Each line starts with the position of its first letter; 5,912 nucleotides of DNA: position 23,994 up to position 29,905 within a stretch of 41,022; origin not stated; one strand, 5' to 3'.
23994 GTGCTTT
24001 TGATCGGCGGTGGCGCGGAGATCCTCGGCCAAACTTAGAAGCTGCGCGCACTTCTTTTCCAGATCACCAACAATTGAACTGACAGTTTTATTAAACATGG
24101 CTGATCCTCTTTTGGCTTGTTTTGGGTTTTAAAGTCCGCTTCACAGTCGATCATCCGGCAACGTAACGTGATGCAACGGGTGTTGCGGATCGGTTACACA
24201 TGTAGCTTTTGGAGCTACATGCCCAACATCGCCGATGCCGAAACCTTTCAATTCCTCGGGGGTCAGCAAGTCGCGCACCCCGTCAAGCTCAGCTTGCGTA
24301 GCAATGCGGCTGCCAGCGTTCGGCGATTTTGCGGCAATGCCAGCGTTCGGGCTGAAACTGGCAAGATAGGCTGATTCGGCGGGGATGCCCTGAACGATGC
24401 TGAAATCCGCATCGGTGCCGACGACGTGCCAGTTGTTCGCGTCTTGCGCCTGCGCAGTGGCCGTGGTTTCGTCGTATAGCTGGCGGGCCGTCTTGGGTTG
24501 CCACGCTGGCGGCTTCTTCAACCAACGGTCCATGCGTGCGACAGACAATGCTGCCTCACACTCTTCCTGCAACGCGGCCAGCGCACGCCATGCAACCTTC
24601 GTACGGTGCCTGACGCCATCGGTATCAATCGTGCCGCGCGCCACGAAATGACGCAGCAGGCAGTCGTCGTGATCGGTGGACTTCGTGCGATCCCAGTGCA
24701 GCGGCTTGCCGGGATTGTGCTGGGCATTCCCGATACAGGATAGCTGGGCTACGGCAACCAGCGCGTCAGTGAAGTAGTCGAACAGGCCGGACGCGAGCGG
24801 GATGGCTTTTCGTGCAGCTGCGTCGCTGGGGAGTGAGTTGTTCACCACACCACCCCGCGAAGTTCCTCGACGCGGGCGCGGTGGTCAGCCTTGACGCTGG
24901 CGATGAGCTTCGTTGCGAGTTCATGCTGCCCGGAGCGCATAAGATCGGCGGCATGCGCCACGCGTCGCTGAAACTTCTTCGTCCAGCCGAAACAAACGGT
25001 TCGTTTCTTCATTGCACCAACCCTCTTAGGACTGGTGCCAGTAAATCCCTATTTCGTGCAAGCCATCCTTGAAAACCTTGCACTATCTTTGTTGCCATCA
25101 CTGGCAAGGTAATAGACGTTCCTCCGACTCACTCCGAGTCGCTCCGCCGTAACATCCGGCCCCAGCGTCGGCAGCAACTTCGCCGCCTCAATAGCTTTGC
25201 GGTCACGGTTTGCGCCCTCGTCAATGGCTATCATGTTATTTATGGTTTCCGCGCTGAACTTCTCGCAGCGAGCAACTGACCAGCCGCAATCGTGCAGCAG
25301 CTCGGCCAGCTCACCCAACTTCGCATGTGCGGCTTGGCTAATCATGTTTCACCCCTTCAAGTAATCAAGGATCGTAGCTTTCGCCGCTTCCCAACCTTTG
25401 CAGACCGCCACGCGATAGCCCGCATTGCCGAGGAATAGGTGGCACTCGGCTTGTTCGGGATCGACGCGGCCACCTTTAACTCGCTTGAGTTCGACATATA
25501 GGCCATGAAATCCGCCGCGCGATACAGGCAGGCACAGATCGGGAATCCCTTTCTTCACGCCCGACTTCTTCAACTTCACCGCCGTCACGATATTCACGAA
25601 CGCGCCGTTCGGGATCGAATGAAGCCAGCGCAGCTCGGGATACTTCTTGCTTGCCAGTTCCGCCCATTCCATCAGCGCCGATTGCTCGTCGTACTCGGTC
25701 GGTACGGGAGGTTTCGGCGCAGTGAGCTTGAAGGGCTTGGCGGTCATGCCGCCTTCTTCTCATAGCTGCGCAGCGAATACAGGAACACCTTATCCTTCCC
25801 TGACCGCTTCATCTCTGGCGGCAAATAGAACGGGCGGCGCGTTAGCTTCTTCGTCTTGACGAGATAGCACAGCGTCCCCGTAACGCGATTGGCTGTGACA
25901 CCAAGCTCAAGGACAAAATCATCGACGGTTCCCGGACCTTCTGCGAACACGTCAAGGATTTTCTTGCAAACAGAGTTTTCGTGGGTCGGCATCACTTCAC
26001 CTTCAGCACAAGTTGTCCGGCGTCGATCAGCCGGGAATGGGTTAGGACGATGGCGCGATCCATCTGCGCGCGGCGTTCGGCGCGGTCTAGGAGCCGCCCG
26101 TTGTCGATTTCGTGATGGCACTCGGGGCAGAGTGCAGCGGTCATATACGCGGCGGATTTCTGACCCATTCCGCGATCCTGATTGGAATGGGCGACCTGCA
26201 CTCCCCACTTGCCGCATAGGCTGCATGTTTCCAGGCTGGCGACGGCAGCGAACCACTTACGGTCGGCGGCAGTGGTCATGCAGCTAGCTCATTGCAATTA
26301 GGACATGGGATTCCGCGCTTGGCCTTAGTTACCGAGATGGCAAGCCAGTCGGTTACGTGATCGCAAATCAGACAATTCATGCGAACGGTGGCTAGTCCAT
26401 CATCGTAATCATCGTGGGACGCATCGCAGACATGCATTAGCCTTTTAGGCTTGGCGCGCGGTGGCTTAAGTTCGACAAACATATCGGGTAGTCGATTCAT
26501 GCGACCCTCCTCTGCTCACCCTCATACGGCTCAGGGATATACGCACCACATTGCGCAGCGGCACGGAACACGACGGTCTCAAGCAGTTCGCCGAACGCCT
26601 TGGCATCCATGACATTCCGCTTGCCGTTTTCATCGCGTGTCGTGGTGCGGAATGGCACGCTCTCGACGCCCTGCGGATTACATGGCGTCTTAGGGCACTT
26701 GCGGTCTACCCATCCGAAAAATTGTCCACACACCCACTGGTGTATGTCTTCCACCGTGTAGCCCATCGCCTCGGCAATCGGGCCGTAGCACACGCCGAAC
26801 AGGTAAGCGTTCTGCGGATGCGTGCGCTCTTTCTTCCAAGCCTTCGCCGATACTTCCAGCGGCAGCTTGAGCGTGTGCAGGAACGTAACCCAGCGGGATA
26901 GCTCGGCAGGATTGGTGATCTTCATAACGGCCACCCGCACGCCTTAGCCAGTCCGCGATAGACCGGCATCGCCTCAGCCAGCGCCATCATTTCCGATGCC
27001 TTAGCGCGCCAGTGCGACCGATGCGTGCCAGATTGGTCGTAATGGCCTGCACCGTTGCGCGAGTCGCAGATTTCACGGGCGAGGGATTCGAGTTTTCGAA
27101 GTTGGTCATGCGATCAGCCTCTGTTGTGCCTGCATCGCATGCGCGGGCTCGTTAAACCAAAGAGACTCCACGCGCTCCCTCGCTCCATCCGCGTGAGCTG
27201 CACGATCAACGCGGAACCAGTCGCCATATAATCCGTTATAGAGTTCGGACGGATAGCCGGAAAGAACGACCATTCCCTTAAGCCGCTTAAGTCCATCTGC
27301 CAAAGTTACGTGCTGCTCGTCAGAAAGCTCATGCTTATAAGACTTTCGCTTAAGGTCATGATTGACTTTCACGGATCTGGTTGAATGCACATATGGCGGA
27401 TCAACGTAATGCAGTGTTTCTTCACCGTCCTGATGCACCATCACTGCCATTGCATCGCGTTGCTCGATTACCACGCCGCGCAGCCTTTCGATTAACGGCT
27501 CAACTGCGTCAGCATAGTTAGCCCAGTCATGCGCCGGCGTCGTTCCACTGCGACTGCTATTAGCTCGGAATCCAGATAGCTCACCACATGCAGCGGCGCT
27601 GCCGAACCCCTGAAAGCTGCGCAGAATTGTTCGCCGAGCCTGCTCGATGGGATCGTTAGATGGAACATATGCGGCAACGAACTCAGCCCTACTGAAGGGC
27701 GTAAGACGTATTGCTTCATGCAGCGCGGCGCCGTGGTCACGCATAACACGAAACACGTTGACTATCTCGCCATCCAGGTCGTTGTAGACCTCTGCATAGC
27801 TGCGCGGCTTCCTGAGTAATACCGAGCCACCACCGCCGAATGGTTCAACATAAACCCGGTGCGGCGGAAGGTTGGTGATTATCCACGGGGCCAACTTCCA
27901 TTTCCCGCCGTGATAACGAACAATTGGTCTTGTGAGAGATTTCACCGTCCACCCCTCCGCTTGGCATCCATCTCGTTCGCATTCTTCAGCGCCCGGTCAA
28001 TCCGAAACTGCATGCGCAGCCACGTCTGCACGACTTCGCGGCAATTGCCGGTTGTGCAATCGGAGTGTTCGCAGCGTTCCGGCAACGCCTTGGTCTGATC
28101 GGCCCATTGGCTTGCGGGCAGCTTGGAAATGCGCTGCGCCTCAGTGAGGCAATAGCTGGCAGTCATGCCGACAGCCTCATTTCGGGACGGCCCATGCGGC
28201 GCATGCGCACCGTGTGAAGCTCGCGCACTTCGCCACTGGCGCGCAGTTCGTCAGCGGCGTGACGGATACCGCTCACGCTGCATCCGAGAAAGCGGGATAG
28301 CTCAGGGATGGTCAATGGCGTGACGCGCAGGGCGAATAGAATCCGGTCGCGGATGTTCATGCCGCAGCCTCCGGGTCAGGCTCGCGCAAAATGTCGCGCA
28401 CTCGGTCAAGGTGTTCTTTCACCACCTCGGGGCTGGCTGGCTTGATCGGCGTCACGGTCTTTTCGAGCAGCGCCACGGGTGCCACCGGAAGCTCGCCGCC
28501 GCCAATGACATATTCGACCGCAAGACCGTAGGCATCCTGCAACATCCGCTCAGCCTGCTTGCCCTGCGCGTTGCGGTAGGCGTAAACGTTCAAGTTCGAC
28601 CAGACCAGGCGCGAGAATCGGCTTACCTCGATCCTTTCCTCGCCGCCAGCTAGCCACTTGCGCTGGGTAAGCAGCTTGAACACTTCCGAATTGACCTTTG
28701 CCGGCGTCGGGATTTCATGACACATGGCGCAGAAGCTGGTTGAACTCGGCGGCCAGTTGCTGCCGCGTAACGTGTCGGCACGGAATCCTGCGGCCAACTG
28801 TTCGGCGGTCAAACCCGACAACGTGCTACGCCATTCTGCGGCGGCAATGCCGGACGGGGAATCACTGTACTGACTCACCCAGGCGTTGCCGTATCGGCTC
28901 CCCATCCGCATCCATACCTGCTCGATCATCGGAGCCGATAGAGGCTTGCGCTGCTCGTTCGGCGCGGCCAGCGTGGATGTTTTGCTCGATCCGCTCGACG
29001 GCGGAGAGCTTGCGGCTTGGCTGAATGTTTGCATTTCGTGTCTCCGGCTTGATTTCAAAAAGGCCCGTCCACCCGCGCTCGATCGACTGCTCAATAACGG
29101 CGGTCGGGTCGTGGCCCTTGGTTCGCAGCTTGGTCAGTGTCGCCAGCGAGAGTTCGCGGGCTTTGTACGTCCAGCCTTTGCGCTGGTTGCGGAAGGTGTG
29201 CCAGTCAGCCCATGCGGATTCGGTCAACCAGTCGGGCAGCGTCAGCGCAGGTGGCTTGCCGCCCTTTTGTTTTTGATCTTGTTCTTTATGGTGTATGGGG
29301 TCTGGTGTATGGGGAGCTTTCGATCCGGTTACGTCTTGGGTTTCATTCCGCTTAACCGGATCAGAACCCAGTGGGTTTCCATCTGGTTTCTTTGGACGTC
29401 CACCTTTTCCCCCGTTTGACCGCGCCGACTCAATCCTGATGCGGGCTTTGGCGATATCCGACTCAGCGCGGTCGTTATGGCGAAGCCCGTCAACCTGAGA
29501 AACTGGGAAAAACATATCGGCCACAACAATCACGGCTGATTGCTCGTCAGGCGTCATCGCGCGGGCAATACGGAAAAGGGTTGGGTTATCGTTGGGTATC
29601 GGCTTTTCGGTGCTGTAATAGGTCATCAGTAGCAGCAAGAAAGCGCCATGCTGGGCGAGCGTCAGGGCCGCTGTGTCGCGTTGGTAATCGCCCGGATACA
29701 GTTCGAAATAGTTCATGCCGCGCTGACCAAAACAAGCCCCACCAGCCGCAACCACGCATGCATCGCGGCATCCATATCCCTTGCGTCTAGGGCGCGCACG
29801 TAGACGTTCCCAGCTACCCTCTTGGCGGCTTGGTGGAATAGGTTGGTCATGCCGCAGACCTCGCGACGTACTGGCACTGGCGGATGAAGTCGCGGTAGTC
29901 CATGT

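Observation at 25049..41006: Genetic-code partition: lysogeny/early genes use TAG as a terminator, late genes never do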

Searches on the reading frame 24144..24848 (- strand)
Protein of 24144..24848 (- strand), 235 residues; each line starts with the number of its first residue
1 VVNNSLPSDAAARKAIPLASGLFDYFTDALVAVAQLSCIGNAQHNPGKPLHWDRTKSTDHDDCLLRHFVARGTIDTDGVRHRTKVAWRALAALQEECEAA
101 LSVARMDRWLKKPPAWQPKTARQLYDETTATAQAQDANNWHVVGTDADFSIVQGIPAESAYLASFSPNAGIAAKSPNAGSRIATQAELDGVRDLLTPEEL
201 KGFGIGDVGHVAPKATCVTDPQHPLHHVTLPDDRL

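Call 15: search_protein_families(library=pfam, max_evalue=0.01, proteins=[window:24144-24848:-])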
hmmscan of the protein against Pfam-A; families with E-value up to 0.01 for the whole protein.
window:24144-24848:- (235 aa): 1 family
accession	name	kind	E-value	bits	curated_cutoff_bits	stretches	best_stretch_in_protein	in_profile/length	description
PF18909.5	dGTP_diPhyd_N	-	6.4e-08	32.9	27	1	26-99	18-93/99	dATP/dGTP diphosphohydrolase, N-terminal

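Call 16: search_protein_families(library=phrogs, max_evalue=0.001, proteins=[window:24144-24848:-])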
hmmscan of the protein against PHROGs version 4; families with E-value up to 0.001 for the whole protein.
window:24144-24848:- (235 aa): 1 family
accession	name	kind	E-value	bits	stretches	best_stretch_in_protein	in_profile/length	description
phrog_27780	-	unknown function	6.8e-37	128.5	1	2-115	2-114/255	-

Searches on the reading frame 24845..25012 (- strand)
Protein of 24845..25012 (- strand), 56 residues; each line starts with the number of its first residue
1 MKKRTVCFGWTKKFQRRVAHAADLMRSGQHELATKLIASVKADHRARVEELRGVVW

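Call 28: search_protein_families(library=phrogs, max_evalue=0.001, proteins=[window:24845-25012:-])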
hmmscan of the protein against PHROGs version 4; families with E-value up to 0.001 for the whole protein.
window:24845-25012:- (56 aa): 0 families

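Call 69: search_protein_families(library=pfam, max_evalue=5, proteins=[window:24845-25012:-])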
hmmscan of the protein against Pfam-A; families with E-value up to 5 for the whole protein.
window:24845-25012:- (56 aa): 1 family
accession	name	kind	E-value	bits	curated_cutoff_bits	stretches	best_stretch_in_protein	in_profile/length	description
PF06533.17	DUF1110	-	0.027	14.9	24.1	1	10-46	6-42/189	Protein of unknown function (DUF1110)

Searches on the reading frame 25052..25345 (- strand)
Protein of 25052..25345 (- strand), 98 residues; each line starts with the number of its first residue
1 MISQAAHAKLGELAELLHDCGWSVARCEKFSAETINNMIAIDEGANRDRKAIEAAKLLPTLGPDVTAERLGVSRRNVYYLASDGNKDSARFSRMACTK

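Call 15: search_protein_families(library=pfam, max_evalue=0.01, proteins=[window:25052-25345:-])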
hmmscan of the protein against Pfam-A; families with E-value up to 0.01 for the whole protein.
window:25052-25345:- (98 aa): 0 families

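Call 16: search_protein_families(library=phrogs, max_evalue=0.001, proteins=[window:25052-25345:-])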
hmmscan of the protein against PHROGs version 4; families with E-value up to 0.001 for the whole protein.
window:25052-25345:- (98 aa): 0 families

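Call 69: search_protein_families(library=pfam, max_evalue=5, proteins=[window:25052-25345:-])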
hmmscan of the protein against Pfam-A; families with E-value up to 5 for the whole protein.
window:25052-25345:- (98 aa): 3 families
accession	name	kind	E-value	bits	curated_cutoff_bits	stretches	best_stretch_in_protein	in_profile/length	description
PF12728.13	HTH_17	-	0.017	15.8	27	1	63-84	4-25/51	Helix-turn-helix domain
PF13384.12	HTH_23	-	0.14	12.5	24.6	1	47-78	3-35/50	Homeodomain-like domain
PF02954.25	HTH_8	-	0.19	12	22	1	66-79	24-37/42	Bacterial regulatory protein, Fis family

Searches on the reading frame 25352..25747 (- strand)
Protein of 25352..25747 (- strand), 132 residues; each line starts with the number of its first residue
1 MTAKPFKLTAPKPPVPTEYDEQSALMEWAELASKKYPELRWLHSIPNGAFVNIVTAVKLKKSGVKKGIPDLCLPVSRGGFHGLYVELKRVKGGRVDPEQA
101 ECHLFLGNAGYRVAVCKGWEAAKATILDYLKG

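Call 15: search_protein_families(library=pfam, max_evalue=0.01, proteins=[window:25352-25747:-])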
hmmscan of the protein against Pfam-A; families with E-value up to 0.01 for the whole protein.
window:25352-25747:- (132 aa): 1 family
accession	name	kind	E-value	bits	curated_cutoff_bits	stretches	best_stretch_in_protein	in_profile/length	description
PF08774.17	VRR_NUC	-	2.6e-10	40.8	23.8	1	19-118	4-114/116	VRR-NUC domain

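Call 16: search_protein_families(library=phrogs, max_evalue=0.001, proteins=[window:25352-25747:-])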
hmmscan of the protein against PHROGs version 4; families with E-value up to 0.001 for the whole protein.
window:25352-25747:- (132 aa): 4 families
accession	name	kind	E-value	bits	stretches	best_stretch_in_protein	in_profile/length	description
phrog_824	-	unknown function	1.4e-41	144.2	1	6-131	54-176/265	-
phrog_2363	-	unknown function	6.7e-15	56.2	1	21-130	64-171/192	-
phrog_5702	-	DNA, RNA and nucleotide metabolism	2.3e-13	50.9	1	63-130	2-67/70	Holliday junction resolvase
phrog_93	-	DNA, RNA and nucleotide metabolism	0.00012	21.8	1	56-129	372-441/613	endonuclease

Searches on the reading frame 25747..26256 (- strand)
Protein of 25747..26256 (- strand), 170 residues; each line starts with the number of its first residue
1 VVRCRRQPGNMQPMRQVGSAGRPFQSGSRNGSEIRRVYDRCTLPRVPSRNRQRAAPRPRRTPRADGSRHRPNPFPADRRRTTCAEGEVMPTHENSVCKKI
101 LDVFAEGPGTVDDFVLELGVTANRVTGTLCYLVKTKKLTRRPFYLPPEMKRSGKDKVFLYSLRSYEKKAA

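Call 28: search_protein_families(library=phrogs, max_evalue=0.001, proteins=[window:25747-26256:-])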
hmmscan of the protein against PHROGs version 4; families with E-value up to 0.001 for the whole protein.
window:25747-26256:- (170 aa): 0 families

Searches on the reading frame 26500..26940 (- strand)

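Call 28: search_protein_families(library=phrogs, max_evalue=0.001, proteins=[window:26500-26940:-])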
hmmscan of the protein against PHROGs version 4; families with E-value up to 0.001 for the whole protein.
window:26500-26940:- (147 aa): 1 family
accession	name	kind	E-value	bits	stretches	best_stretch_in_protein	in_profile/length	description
phrog_72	-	DNA, RNA and nucleotide metabolism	7.8e-09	36.8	1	24-140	37-147/161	NinB/ Orf homologous recombination mediator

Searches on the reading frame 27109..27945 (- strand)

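Call 28: search_protein_families(library=phrogs, max_evalue=0.001, proteins=[window:27109-27945:-])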
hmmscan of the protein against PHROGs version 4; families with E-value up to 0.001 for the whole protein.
window:27109-27945:- (279 aa): 5 families
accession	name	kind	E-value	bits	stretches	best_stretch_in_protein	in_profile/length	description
phrog_56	-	other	1.8e-57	197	1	2-273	58-330/647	DNA methyltransferase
phrog_1996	-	other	2.4e-21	77.2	1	124-265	3-140/150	DNA methyltransferase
phrog_23217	-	unknown function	6e-16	59.6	1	7-108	5-108/109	-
phrog_13242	-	unknown function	2.2e-12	47.7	1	12-189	32-201/450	-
phrog_26700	-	unknown function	0.00049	19.7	1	6-71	7-72/552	-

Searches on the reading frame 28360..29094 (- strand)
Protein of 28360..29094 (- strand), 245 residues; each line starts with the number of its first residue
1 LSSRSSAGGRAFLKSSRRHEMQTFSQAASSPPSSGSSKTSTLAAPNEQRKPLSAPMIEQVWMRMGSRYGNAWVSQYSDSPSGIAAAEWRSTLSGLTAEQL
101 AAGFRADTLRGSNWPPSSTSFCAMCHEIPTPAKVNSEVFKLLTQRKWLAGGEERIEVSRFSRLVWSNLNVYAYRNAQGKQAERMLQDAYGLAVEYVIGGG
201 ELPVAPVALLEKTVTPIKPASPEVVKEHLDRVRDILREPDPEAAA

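Call 28: search_protein_families(library=phrogs, max_evalue=0.001, proteins=[window:28360-29094:-])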
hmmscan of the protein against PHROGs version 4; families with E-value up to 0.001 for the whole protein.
window:28360-29094:- (245 aa): 2 families
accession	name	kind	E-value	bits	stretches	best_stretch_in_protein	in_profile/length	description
phrog_109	-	DNA, RNA and nucleotide metabolism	5.2e-10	40.6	1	22-216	9-208/236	P-like helicase loader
phrog_1524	-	unknown function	1.2e-08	36.2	1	54-129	6-84/252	-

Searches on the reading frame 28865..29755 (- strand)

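Call 28: search_protein_families(library=phrogs, max_evalue=0.001, proteins=[window:28865-29755:-])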
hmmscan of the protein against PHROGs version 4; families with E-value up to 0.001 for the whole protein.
window:28865-29755:- (297 aa): 9 families
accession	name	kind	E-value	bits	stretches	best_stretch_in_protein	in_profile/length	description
phrog_12767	-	unknown function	2.6e-27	97.1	1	14-137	1-122/324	-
phrog_6451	-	DNA, RNA and nucleotide metabolism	8.3e-24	85.8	1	14-257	1-260/272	primosomal protein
phrog_21472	-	unknown function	1.2e-23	85.2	1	14-169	4-162/299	-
phrog_3992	-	DNA, RNA and nucleotide metabolism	2.8e-22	80.7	1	13-123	4-113/345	primosomal protein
phrog_9327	-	DNA, RNA and nucleotide metabolism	4.8e-21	76.6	1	13-164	3-158/276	primosomal protein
phrog_678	-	DNA, RNA and nucleotide metabolism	1.2e-19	72.1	1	128-247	181-294/346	replication initiation O-like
phrog_4118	-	DNA, RNA and nucleotide metabolism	1.1e-18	68.8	1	14-168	1-152/315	primosomal protein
phrog_18589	-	unknown function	2e-14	54.8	1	167-259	30-125/156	-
phrog_6950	-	unknown function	3.2e-07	30.8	1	14-117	1-102/415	-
